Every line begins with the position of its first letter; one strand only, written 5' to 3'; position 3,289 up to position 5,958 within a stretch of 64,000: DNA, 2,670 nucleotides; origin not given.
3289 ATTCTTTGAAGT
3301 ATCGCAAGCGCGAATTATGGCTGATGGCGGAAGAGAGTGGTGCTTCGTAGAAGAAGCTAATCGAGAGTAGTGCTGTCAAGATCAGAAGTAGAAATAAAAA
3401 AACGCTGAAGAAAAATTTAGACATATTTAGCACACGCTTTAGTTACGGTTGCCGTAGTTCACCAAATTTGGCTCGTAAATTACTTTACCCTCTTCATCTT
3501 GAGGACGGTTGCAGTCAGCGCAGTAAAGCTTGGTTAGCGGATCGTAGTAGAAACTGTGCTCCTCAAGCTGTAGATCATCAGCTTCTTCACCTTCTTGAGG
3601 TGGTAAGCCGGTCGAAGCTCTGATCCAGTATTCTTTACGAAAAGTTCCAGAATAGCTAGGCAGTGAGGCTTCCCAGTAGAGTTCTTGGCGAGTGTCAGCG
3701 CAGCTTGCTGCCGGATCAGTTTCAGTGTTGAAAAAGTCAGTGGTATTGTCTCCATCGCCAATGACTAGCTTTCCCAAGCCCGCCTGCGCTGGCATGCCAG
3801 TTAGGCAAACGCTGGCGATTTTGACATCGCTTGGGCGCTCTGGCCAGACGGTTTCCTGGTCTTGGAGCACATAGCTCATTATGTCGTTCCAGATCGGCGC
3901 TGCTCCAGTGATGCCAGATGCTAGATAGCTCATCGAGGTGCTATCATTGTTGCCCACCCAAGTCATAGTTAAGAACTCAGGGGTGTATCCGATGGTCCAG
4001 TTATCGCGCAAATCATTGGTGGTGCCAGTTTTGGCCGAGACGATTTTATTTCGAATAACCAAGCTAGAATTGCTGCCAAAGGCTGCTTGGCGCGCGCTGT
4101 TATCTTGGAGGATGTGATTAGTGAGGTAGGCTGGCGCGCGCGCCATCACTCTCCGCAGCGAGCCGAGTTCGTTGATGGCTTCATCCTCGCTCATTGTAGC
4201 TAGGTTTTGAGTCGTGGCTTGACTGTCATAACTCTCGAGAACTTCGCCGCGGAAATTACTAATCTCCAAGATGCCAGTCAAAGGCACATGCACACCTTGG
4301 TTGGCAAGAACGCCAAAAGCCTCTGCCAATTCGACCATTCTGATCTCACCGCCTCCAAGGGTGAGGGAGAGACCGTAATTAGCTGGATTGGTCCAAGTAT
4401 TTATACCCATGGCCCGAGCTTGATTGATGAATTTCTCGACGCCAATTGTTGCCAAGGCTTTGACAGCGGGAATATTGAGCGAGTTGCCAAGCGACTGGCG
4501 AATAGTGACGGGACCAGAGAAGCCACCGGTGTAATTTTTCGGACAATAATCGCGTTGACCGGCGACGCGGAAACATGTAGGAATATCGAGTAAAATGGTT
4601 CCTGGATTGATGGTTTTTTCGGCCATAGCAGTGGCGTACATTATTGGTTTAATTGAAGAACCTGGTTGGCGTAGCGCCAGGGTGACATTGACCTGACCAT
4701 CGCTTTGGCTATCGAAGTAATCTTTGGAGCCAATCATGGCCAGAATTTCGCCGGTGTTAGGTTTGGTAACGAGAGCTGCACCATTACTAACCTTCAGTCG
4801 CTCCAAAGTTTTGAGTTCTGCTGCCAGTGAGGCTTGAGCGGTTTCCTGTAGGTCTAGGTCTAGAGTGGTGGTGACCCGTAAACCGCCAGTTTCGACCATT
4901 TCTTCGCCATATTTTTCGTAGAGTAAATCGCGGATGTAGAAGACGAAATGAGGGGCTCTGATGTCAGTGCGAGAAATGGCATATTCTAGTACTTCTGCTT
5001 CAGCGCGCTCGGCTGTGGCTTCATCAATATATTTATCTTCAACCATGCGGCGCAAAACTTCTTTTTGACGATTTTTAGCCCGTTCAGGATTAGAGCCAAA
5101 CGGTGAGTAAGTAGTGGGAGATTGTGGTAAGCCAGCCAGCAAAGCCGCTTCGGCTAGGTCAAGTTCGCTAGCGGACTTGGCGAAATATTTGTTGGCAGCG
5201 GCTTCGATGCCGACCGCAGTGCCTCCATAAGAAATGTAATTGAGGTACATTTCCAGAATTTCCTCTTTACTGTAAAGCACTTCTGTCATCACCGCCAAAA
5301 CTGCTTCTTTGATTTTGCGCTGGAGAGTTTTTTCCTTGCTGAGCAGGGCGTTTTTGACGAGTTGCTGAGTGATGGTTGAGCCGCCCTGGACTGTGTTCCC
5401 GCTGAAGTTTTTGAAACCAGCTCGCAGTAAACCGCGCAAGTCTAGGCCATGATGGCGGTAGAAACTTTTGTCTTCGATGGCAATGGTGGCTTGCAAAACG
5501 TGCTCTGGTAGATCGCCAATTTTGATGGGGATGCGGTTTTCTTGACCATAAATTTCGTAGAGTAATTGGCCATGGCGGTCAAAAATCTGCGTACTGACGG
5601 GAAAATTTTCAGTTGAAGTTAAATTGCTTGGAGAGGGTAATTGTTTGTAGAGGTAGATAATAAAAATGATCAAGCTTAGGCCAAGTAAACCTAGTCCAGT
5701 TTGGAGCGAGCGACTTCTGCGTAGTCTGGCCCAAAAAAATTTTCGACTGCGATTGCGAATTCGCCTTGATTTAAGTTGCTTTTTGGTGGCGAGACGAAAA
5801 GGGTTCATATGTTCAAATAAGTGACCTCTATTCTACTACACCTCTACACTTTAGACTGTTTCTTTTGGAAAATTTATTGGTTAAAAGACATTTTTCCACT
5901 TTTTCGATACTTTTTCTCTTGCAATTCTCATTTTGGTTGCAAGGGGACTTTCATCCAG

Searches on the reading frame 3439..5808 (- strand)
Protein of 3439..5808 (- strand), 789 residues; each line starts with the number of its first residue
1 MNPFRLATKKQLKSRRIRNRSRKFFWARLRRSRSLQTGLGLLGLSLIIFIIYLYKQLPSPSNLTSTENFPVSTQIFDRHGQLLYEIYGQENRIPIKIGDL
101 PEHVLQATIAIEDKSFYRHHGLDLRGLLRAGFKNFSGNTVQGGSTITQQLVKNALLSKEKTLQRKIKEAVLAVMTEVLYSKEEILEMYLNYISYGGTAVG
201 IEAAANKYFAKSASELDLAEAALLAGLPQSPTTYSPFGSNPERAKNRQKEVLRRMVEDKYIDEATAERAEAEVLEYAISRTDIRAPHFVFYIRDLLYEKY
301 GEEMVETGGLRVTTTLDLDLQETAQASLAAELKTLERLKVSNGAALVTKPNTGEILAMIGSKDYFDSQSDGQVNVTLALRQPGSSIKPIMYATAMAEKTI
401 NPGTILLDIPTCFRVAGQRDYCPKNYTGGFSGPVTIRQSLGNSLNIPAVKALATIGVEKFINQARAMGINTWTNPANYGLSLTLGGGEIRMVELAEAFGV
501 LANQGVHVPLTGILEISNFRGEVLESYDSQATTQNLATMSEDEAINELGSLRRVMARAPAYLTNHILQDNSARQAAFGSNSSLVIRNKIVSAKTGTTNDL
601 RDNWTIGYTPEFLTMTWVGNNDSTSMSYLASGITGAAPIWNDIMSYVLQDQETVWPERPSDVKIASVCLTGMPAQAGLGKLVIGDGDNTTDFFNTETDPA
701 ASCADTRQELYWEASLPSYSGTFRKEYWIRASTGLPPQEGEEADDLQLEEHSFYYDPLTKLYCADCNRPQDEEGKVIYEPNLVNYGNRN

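Call 5: search_protein_families(library=pfam, proteins=[window:3439-5808:-])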
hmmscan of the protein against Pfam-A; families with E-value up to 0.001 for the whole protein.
window:3439-5808:- (789 aa): 2 families
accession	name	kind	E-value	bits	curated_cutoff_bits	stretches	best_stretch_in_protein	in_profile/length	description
PF00912.28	Transgly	-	4.4e-64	215.6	27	1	80-255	2-177/178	Transglycosylase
PF00905.27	Transpeptidase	-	3.5e-17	63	22.1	1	343-644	1-298/299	Penicillin binding protein transpeptidase domain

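Call 14: search_protein_families(library=ncbifam, proteins=[window:3439-5808:-], max_evalue=0.01)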
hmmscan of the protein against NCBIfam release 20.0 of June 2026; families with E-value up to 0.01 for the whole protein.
window:3439-5808:- (789 aa): 18 families
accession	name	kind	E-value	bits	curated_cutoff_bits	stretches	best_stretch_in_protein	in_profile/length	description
TIGR02074.1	PBP_1a_fam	subfamily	1.5e-151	505.8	508.75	1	92-649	2-534/535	PBP1A family penicillin-binding protein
TIGR02073.1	PBP_1c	equivalog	1.9e-142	476.4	494.2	1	66-669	5-562/728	penicillin-binding protein 1C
NF051885.1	tranpepglycosPbpC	equivalog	1.4e-122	410.4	900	1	68-645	52-591/632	multimodular transpeptidase-transglycosylase PbpC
TIGR02071.1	PBP_1b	equivalog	2.4e-103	346.7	717.75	1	89-666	144-702/729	penicillin-binding protein 1B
NF008643.0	PRK11636.1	equivalog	3.7e-94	316.6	1263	3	49-330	23-305/850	peptidoglycan glycosyltransferase/peptidoglycan DD-transpeptidase MrcA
NF038276.1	strep_PBP2A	exception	5.9e-81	272.7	1100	1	18-649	27-638/716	penicillin-binding protein PBP2A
NF008414.0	PRK11240.1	equivalog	5.6e-80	269.4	1121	2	92-506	64-460/774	peptidoglycan glycosyltransferase PbpC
NF011423.0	PRK14850.1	equivalog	8e-73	246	1275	1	90-645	155-690/764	penicillin-binding protein 1b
NF007061.0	PRK09506.1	equivalog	9.5e-73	245.3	1120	1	89-643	208-742/825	bifunctional glycosyl transferase/transpeptidase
NF038272.1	strep_PBP1A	exception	1.6e-66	225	1075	1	52-653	30-636/658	penicillin-binding protein PBP1A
NF038274.1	strep_PBP1B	exception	4.8e-61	207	1225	2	81-245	71-241/745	penicillin-binding protein PBP1B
TIGR02070.1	mono_pep_trsgly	equivalog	1.6e-40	139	182.65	1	99-257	62-220/224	monofunctional biosynthetic peptidoglycan transglycosylase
NF010008.0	PRK13481.1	equivalog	4.2e-38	131.2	270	1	96-269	84-263/269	glycosyltransferase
TIGR03423.1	pbp2_mrdA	equivalog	1.4e-12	47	455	1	307-471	224-392/593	penicillin-binding protein 2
NF011685.0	PRK15105.1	subfamily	4.4e-05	22.2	737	1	311-418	227-339/588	peptidoglycan glycosyltransferase FtsI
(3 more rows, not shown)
